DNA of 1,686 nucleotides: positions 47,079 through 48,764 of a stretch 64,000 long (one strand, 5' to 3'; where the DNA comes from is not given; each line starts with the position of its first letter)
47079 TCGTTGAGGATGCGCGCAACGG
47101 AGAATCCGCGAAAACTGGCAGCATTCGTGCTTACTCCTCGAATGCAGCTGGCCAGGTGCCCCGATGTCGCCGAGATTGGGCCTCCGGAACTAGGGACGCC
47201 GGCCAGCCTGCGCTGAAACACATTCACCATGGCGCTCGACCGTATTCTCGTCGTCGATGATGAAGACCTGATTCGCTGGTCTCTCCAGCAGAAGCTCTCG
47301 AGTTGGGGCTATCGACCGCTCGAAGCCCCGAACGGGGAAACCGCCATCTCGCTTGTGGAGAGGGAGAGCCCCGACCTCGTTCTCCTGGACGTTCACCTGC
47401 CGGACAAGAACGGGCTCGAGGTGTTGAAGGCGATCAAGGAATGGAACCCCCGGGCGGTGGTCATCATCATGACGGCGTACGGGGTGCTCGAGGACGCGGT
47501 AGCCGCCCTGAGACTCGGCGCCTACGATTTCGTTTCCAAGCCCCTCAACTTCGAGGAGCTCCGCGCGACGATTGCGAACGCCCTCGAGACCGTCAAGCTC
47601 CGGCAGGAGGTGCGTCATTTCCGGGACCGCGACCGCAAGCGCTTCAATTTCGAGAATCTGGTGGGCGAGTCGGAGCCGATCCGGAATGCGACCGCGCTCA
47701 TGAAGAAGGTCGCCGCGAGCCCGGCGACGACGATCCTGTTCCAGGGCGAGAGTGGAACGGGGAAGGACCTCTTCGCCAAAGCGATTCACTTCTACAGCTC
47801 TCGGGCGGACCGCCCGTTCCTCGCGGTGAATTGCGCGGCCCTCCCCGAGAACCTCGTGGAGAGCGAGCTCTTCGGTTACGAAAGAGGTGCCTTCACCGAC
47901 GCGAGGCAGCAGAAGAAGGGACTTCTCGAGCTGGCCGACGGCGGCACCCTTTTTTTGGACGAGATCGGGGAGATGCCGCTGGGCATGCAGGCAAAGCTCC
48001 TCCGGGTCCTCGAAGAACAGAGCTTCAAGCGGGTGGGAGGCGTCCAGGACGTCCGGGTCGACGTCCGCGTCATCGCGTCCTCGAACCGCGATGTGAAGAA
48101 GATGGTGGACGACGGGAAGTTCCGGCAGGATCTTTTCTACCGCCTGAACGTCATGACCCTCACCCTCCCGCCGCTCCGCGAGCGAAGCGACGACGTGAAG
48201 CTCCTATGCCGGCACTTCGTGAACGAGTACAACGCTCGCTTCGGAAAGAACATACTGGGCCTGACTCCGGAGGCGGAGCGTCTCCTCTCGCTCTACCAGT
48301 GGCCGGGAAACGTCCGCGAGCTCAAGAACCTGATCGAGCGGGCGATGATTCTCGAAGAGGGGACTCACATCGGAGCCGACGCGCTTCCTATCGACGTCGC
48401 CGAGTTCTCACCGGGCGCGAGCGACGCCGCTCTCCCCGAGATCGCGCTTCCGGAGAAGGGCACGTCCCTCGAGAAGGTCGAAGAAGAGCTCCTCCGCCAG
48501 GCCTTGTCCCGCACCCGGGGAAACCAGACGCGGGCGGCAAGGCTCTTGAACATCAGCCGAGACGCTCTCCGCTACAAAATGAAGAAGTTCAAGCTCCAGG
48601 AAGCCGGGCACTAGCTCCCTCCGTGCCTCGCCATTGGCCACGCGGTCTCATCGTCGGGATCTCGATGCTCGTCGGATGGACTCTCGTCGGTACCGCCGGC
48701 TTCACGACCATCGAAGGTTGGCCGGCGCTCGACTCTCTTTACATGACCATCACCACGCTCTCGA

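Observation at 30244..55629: Dense cluster of sigma-54 promoters and two enhancer-binding proteins, forming a candidate sigma-54 stress/respiration regulon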

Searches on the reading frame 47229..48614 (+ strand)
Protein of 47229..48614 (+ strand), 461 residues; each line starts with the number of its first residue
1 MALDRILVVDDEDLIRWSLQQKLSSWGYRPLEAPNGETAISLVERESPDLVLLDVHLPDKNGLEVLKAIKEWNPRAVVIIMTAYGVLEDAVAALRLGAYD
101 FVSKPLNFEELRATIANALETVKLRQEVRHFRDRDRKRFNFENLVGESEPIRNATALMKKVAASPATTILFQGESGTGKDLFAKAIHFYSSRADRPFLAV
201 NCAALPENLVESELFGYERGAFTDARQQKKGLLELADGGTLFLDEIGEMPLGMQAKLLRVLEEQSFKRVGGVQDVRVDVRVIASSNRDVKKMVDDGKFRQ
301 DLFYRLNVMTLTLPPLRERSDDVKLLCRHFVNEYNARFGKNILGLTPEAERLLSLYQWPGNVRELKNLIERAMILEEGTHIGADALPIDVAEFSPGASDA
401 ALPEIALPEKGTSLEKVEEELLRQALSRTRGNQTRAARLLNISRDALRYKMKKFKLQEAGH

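Call 7: search_protein_families(library=pfam, proteins=[window:47229-48614:+])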
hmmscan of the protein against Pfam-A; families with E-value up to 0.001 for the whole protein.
window:47229-48614:+ (461 aa): 9 families
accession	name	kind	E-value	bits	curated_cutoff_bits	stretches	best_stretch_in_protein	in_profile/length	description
PF00158.32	Sigma54_activat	-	1.7e-69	233.2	20.2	1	144-311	1-167/168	Sigma-54 interaction domain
PF00072.30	Response_reg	-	7.8e-29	100.5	30.2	1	6-115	1-110/111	Response regulator receiver domain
PF25601.1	AAA_lid_14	-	5.5e-26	90.7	27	1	317-397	1-81/87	AAA+ ATPase lid domain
PF14532.12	Sigma54_activ_2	-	9e-19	68.5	25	1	145-316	1-138/138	Sigma-54 interaction domain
PF02954.25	HTH_8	-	6.2e-16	58.3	22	1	413-454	1-42/42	Bacterial regulatory protein, Fis family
PF07728.20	AAA_5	-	3.3e-07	30.8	22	1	169-288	2-124/139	AAA domain (dynein-related subfamily)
PF07724.20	AAA_2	-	8.4e-06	26.4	27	1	165-298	2-136/166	AAA domain (Cdc48 subfamily)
PF00004.35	AAA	-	4e-05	24.5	21.2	1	169-289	1-111/131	ATPase family associated with various cellular activities (AAA)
PF01078.27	Mg_chelatase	-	0.0002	21.3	20.3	0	227-265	96-134/207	Magnesium chelatase, subunit ChlI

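Call 11: find_encoding_contigs(protein=window:47229-48614:+, flank=10000, max_places=6)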
Protein window:47229-48614:+ (461 aa): no gene with exactly this product is on record in the collection.

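Call 12: find_homologous_proteins(query=window:47229-48614:+, max_evalue=1e-50)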
Query window:47229-48614:+ (461 aa): 7999 proteins with E <= 1e-50 among 8000 candidates; the best 120 are listed.
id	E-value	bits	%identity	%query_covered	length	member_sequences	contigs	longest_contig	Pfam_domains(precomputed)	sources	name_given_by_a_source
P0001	6.9e-288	972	95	100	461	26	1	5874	PF00158.33,PF07724.21,PF25601.2,PF02954.26,PF14532.13,PF07728.21,PF00072.31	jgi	jgi:DNA-binding NtrC family response regulator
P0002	5.8e-286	966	95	100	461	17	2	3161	PF00158.33,PF07724.21,PF25601.2,PF02954.26,PF14532.13,PF07728.21,PF00072.31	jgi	-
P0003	1.4e-281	952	93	100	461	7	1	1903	PF00158.33,PF07724.21,PF25601.2,PF02954.26,PF14532.13,PF07728.21,PF00072.31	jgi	jgi:DNA-binding NtrC family response regulator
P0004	5.9e-281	950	93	100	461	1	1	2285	PF00158.33,PF07724.21,PF25601.2,PF02954.26,PF14532.13,PF07728.21,PF00072.31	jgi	jgi:DNA-binding NtrC family response regulator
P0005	7.0e-280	946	92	100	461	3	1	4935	PF00158.33,PF07724.21,PF25601.2,PF02954.26,PF14532.13,PF07728.21,PF00072.31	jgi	-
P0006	6.9e-277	936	91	100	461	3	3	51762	PF00158.33,PF07724.21,PF25601.2,PF02954.26,PF14532.13,PF07728.21,PF00072.31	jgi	jgi:DNA-binding NtrC family response regulator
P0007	7.0e-277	936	92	100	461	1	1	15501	PF00158.33,PF07724.21,PF25601.2,PF02954.26,PF14532.13,PF07728.21,PF00072.31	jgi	jgi:DNA-binding NtrC family response regulator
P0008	2.6e-272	921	89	100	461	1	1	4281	PF00158.33,PF25601.2,PF02954.26,PF14532.13,PF07728.21,PF00072.31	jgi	jgi:DNA-binding NtrC family response regulator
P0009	7.0e-272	920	89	100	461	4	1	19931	PF00158.33,PF07724.21,PF25601.2,PF02954.26,PF14532.13,PF07728.21,PF00072.31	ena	-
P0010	4.1e-270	914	89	100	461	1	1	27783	PF00158.33,PF07724.21,PF25601.2,PF02954.26,PF14532.13,PF07728.21,PF00072.31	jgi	jgi:DNA-binding NtrC family response regulator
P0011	6.3e-270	913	88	100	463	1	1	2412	PF00158.33,PF25601.2,PF02954.26,PF14532.13,PF07728.21,PF00072.31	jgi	jgi:DNA-binding NtrC family response regulator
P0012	8.7e-267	903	88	100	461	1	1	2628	PF00158.33,PF07724.21,PF25601.2,PF02954.26,PF14532.13,PF07728.21,PF00072.31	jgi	jgi:DNA-binding NtrC family response regulator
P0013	3.9e-254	861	84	100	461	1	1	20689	PF00158.33,PF07724.21,PF25601.2,PF02954.26,PF14532.13,PF07728.21,PF00072.31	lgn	-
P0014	3.8e-252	855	83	100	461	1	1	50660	PF00158.33,PF07724.21,PF25601.2,PF02954.26,PF14532.13,PF07728.21,PF00072.31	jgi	jgi:DNA-binding NtrC family response regulator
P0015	1.3e-250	850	82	100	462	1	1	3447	PF00158.33,PF25601.2,PF02954.26,PF14532.13,PF07728.21,PF00072.31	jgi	jgi:two-component system, NtrC family, response regulator AtoC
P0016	1.2e-249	846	83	100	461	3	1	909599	PF00158.33,PF07724.21,PF25601.2,PF02954.26,PF14532.13,PF07728.21,PF00072.31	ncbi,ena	-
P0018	1.6e-248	843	82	100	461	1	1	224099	PF00158.33,PF07724.21,PF25601.2,PF02954.26,PF14532.13,PF07728.21,PF00072.31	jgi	jgi:DNA-binding NtrC family response regulator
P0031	1.5e-241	820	80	100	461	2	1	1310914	PF00158.33,PF07724.21,PF25601.2,PF02954.26,PF14532.13,PF07728.21,PF00072.31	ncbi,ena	-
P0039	6.2e-230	781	77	99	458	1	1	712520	PF00158.33,PF25601.2,PF02954.26,PF14532.13,PF07728.21,PF00072.31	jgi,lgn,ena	-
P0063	4.9e-216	736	72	99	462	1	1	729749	PF00158.33,PF07724.21,PF25601.2,PF02954.26,PF00004.36,PF14532.13,PF07728.21,PF00072.31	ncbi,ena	-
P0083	1.9e-165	569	57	99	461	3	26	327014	PF00158.33,PF07724.21,PF25601.2,PF02954.26,PF00004.36,PF14532.13,PF07728.21,PF00072.31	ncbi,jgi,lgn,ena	ncbi:MAG: sigma-54 dependent transcriptional regulator [Acidobacteriota bacterium]|jgi:DNA-binding N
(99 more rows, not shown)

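Call 13: find_encoding_contigs(protein=P0006, flank=10000, max_places=1)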
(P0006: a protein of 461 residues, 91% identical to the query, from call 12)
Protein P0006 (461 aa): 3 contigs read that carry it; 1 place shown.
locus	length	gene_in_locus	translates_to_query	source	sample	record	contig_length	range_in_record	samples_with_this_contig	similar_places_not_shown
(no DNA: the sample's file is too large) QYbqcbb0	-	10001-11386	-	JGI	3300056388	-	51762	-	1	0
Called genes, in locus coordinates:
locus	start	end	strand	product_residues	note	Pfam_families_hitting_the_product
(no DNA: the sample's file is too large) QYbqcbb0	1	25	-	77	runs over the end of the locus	-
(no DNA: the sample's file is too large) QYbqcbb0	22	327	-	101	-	PF03626:COX4_pro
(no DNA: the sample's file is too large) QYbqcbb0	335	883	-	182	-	PF00510:COX3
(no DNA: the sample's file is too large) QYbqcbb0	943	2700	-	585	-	PF00115:COX1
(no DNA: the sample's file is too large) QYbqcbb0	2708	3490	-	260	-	PF00116:COX2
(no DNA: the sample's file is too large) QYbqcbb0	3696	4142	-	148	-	-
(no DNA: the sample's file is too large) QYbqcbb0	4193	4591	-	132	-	PF00571:CBS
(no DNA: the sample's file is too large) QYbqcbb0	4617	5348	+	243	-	-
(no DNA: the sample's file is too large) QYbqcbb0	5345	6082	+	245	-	PF00561:Abhydrolase_1, PF12697:Abhydrolase_6, PF12146:Hydrolase_4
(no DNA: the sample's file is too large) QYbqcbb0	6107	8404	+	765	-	PF00989:PAS (weak), PF13426:PAS_9, PF08447:PAS_3, PF00989:PAS, PF08448:PAS_4, PF13426:PAS_9, PF02518:HATPase_c, PF00072:Response_reg, +6 more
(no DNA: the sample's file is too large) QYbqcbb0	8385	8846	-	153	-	PF00571:CBS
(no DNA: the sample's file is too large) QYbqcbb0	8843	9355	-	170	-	PF04981:NMD3 (faint)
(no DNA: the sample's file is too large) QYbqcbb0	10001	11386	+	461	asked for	PF00072:Response_reg, PF00158:Sigma54_activat, PF14532:Sigma54_activ_2, PF07724:AAA_2 (weak), PF07728:AAA_5 (weak), PF25601:AAA_lid_14, PF02954:HTH_8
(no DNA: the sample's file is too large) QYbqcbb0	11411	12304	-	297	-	PF00582:Usp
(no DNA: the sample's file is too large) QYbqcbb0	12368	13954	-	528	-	PF01636:APH (weak), PF01202:SKI (weak), PF13671:AAA_33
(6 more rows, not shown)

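Call 14: find_encoding_contigs(protein=P0016, flank=10000, max_places=1)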
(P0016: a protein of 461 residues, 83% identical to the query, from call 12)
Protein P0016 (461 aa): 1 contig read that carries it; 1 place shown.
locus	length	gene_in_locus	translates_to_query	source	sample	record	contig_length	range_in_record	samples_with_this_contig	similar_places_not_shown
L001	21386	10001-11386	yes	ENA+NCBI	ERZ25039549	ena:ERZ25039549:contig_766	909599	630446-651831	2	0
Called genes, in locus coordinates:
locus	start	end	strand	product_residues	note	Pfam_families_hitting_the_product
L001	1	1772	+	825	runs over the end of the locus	PF02321:OEP, PF25917:BSH_RND (weak), PF25919:BSH_CusB (weak), PF25973:BSH_CzcB (weak), PF25876:HH_MFP_RND (weak), PF25954:Beta-barrel_RND_2 (weak)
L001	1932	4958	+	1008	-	PF00873:ACR_tran, PF02355:SecD_SecF_C (weak)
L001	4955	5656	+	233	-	PF00582:Usp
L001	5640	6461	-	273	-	PF13230:GATase_4, PF13522:GATase_6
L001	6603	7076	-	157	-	PF01814:Hemerythrin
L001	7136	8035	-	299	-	PF00582:Usp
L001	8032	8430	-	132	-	-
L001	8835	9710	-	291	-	PF00582:Usp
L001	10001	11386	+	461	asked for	PF00072:Response_reg, PF00158:Sigma54_activat, PF14532:Sigma54_activ_2, PF07724:AAA_2 (weak), PF07728:AAA_5, PF25601:AAA_lid_14, PF02954:HTH_8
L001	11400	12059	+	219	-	PF00512:HisKA, PF13581:HATPase_c_2 (weak), PF02518:HATPase_c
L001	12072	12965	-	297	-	PF00582:Usp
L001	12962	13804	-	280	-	PF00582:Usp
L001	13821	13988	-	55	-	PF00571:CBS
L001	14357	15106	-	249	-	PF14537:Cytochrom_c3_2 (faint), PF22113:Mtrc-MtrF_II-IV_dom (faint), PF14522:Cytochrome_C7 (weak)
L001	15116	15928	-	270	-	PF00582:Usp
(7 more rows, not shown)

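Call 15: find_encoding_contigs(protein=P0031, flank=10000, max_places=1)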
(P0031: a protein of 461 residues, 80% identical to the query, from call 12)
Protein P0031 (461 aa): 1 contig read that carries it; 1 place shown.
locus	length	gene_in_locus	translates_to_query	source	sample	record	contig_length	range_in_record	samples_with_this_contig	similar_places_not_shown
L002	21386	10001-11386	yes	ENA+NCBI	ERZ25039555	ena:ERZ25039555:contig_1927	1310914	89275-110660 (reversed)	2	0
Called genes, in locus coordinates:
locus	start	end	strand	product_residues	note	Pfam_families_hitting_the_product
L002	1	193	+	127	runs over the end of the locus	PF09699:Paired_CXXCH_1, PF14522:Cytochrome_C7 (faint), PF09699:Paired_CXXCH_1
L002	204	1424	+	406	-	PF11854:MtrB_PioB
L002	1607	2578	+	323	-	PF11854:MtrB_PioB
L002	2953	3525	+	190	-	PF12724:Flavodoxin_5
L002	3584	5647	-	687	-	PF00115:COX1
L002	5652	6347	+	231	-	-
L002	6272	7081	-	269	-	PF00116:COX2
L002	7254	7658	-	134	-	-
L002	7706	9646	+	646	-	PF08447:PAS_3 (weak), PF00989:PAS, PF13188:PAS_8 (weak), PF08448:PAS_4, PF13426:PAS_9, PF00512:HisKA (weak), PF02518:HATPase_c, PF00072:Response_reg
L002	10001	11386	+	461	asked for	PF00072:Response_reg, PF00158:Sigma54_activat, PF14532:Sigma54_activ_2, PF07724:AAA_2 (weak), PF07728:AAA_5, PF25601:AAA_lid_14, PF02954:HTH_8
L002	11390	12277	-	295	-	PF00582:Usp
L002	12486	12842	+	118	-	PF07366:SnoaL, PF12680:SnoaL_2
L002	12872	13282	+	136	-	PF03625:DUF302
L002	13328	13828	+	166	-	PF17269:DUF5335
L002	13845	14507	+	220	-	PF03544:TonB_C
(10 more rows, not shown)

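Call 18: find_encoding_contigs(protein=P0014, flank=10000, max_places=1)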
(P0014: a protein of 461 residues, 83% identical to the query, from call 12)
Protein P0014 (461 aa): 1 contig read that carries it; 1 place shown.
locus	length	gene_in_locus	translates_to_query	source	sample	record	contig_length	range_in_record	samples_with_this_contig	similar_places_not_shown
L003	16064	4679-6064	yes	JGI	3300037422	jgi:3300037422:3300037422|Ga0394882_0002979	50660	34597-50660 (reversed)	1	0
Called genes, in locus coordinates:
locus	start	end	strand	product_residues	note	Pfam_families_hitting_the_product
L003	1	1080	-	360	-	?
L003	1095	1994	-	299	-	PF00582:Usp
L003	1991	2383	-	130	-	-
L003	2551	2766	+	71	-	-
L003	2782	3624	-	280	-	PF01545:Cation_efflux, PF16916:ZT_dimer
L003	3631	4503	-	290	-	PF00582:Usp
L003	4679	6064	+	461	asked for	PF00072:Response_reg, PF00158:Sigma54_activat, PF14532:Sigma54_activ_2, PF07724:AAA_2 (weak), PF07728:AAA_5 (weak), PF25601:AAA_lid_14, PF02954:HTH_8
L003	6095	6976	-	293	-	PF00582:Usp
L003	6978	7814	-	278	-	PF00582:Usp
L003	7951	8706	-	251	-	PF14537:Cytochrom_c3_2 (faint), PF14522:Cytochrome_C7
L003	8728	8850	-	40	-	-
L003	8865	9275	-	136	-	PF00582:Usp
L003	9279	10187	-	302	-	PF00582:Usp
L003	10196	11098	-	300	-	PF00582:Usp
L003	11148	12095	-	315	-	PF00582:Usp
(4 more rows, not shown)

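Call 19: find_encoding_contigs(protein=P0018, flank=10000, max_places=1)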
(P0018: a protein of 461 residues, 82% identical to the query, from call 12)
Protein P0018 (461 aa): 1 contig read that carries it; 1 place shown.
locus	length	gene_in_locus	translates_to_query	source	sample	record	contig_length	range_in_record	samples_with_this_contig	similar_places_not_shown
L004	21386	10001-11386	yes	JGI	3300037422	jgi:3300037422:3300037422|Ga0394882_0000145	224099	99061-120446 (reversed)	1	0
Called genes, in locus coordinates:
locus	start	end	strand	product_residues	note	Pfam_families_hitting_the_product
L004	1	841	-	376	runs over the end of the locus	PF05222:AlaDh_PNT_N, PF02826:2-Hacid_dh_C (faint), PF01262:AlaDh_PNT_C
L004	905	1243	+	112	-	PF21173:DksA-like_N, PF01258:zf-dskA_traR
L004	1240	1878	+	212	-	PF03544:TonB_C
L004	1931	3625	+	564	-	PF07969:Amidohydro_3, PF01979:Amidohydro_1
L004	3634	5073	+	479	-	PF03553:Na_H_antiporter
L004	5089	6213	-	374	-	PF01734:Patatin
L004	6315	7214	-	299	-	PF00582:Usp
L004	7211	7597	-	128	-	-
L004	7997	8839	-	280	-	PF01545:Cation_efflux, PF16916:ZT_dimer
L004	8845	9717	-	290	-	PF00582:Usp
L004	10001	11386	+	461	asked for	PF00072:Response_reg, PF00158:Sigma54_activat, PF14532:Sigma54_activ_2, PF07724:AAA_2 (weak), PF07728:AAA_5 (weak), PF25601:AAA_lid_14, PF02954:HTH_8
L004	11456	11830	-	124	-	PF00011:HSP20, PF17886:ArsA_HSP20 (weak)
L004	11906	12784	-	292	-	PF00582:Usp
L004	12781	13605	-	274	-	PF00582:Usp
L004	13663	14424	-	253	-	PF03264:Cytochrom_NNT (faint), PF14522:Cytochrome_C7 (weak)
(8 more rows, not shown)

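Call 20: find_encoding_contigs(protein=P0010, flank=10000, max_places=1)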
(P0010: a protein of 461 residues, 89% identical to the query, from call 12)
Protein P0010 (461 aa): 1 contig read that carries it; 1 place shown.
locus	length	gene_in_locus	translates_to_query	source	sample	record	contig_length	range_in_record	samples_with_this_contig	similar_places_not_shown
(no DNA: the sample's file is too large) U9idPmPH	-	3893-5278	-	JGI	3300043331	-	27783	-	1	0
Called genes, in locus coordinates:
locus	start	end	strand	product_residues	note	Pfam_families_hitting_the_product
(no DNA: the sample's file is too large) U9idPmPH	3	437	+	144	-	?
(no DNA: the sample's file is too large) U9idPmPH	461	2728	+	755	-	PF00989:PAS, PF08448:PAS_4, PF13426:PAS_9, PF08447:PAS_3, PF08448:PAS_4, PF00989:PAS, PF13426:PAS_9, PF02518:HATPase_c, +7 more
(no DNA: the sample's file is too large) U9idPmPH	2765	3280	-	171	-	-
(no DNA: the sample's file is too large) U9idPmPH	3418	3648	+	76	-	-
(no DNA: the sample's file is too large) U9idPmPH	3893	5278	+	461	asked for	PF00072:Response_reg, PF00158:Sigma54_activat, PF14532:Sigma54_activ_2, PF07724:AAA_2 (weak), PF07728:AAA_5 (weak), PF25601:AAA_lid_14, PF02954:HTH_8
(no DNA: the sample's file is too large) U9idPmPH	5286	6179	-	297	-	PF00582:Usp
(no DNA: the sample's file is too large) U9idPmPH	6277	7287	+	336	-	PF07885:Ion_trans_2, PF02254:TrkA_N, PF02080:TrkA_C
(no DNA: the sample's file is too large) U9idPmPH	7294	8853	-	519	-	PF13238:AAA_18 (faint), PF13671:AAA_33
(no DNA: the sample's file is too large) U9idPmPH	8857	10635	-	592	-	-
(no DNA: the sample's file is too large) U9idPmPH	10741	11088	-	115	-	-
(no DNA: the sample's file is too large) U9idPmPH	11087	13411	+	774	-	PF13620:CarboxypepD_reg, PF13715:CarbopepD_reg_2 (weak), PF07715:Plug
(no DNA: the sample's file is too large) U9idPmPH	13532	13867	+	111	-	PF11196:DUF2834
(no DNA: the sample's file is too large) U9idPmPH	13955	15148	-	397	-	PF01041:DegT_DnrJ_EryC1 (weak), PF00266:Aminotran_5, PF00282:Pyridoxal_deC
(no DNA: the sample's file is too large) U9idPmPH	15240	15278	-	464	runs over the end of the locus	PF00324:AA_permease, PF13520:AA_permease_2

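Call 24: find_related_loci(query=window:47229-48614:+, collection=genome_contigs, flank=10000)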
Query window:47229-48614:+ (461 aa) in genome_contigs; peptide patterns used: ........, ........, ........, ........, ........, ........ (x = any residue, [..] = any of these).
177 stretches matched a pattern; 34 encode a relative of the query (tblastn E <= 1e-3); 34 distinct loci.
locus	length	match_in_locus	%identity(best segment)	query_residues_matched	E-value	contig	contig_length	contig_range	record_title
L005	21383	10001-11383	92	1-461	0e+0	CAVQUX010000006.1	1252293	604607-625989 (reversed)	MAG: uncultured Acidobacteriota bacterium isolate MFD10007.bin.1.37 genome assembly, contig: contig_10714, whole genome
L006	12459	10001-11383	92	1-461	0e+0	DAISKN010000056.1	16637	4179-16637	MAG TPA_asm: Acidobacteriota bacterium isolate CTOTU25575 NODE_1253_length_16637_cov_3.940055, whole genome shotgun sequ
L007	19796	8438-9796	54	1-456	2e-166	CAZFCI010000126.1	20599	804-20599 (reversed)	MAG TPA_asm: uncultured Clostridia bacterium isolate SRP231805_co4_28 genome assembly, contig: k141_369005, whole genome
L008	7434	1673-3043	51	1-456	2e-150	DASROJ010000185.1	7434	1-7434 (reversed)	MAG TPA_asm: Patescibacteria group bacterium isolate SMAG_U10265 k141_2047846, whole genome shotgun sequence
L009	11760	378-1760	46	1-456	2e-136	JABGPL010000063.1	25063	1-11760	MAG: Calditrichaeota bacterium isolate co234_bin30 co234_bin30_Ctg63, whole genome shotgun sequence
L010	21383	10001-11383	45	1-456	2e-134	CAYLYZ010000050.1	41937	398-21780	MAG TPA_asm: uncultured bacterium isolate SRP077602_co7_566 genome assembly, contig: NODE_4234_length_41937_cov_18.59345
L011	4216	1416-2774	45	6-461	1e-128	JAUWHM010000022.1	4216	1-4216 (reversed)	MAG: Nitrospirota bacterium isolate CSMAG_2268 CSMAG_2268_k141_422175_length_4216_cov_7.0000, whole genome shotgun seque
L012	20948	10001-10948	58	144-456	4e-117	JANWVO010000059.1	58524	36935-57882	MAG: Bryobacteraceae bacterium isolate SKYG119 k141_16556, whole genome shotgun sequence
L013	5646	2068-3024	56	144-457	2e-116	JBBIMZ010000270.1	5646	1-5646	MAG: Solibacteraceae bacterium isolate BR2F70218_bin_244 NODE_13118_length_5646_cov_3.612771, whole genome shotgun seque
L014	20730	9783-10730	57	144-457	7e-116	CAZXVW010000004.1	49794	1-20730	MAG TPA_asm: uncultured Solibacteraceae bacterium isolate binchicken_co19_498 genome assembly, contig: NODE_773_length_4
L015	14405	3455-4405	56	144-457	1e-114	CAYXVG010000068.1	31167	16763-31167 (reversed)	MAG TPA_asm: uncultured Solibacteraceae bacterium isolate SRP141376_co4_146 genome assembly, contig: NODE_2616_length_31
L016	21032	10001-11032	52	112-456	6e-114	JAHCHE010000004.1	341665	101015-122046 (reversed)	MAG: Bryobacteraceae bacterium isolate TGS_ACI2 ACI2_4, whole genome shotgun sequence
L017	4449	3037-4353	44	5-457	5e-107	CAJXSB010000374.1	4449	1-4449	MAG TPA_asm: uncultured Desulfococcus sp. isolate SRR6201696_bin.2_MetaBAT_v2.12.1_MAG genome assembly, contig: NODE_234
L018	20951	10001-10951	53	144-457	1e-104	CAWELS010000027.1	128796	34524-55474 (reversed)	MAG: Bryobacterales bacterium isolate MFD05684.bin.2.124 genome assembly, contig: contig_24386, whole genome shotgun seq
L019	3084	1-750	58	209-457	2e-89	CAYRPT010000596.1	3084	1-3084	MAG TPA_asm: uncultured Solibacteraceae bacterium isolate SRP323723_co1_108 genome assembly, contig: NODE_28983_length_3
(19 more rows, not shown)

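Call 52: search_protein_families(library=ncbifam, max_evalue=0.001, proteins=[window:47229-48614:+])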
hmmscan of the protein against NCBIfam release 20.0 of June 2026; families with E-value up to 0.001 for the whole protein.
window:47229-48614:+ (461 aa): 126 families (the best 25 are shown)
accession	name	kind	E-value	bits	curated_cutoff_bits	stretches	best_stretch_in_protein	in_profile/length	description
NF008469.0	PRK11361.1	equivalog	1.1e-143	479.3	714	1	2-459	3-459/461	acetoacetate metabolism transcriptional regulator AtoC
TIGR02915.1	PEP_resp_reg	equivalog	1e-126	423.4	502.6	1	6-456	1-444/445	PEP-CTERM-box response regulator transcription factor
TIGR01818.1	ntrC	equivalog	1.5e-126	422.9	558.6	1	6-453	1-462/463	nitrogen regulation protein NR(I)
NF051870.1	NAssimRespRegNtrX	equivalog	3e-118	395.6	600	1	5-453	3-449/452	nitrogen assimilation response regulator NtrX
NF007689.0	PRK10365.1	equivalog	6.2e-113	377.9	760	1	6-451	8-439/441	sigma-54-dependent response regulator transcription factor ZraR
NF041552.1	TF_PrdR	equivalog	1.9e-112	376.5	795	1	111-454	240-576/577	sigma-54 dependent transcriptional regulator PrdR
NF041946.1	LuxO_transreg_Vib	equivalog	2.4e-109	366.2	800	1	35-454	28-460/463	quorum-sensing sigma-54 dependent transcriptional regulator LuxO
NF008176.1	PRK10923.1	equivalog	5.8e-107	358.2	620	1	5-455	5-467/469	nitrogen regulation protein NR(I)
TIGR01817.1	nifA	equivalog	1.3e-104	350.9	528.85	1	123-456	175-529/534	nif-specific transcriptional activator NifA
NF011695.0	PRK15115.1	equivalog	6.1e-99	331.8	763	1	5-447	8-429/445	two-component system response regulator GlrR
NF049963.1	RespRegFlgRCampy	domain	6.9e-99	331.6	750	1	7-456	4-429/429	fla regulon two-component system response regulator FlgR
NF050807.1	TransRegFlbDCaul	equivalog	8.7e-99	331.4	750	1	39-455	36-439/454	sigma-54-dependent transcriptional regulator FlbD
NF003451.0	PRK05022.1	equivalog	1.2e-98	331.1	476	1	113-457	157-511/512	nitric oxide reductase transcriptional regulator NorR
NF038308.1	RNA_repair_RtcR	equivalog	5.9e-97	325.7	650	1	88-455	124-517/530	RNA repair transcriptional activator RtcR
TIGR02329.1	propionate_PrpR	equivalog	2.2e-93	313.7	499.2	1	111-452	175-525/526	propionate catabolism operon regulatory protein PrpR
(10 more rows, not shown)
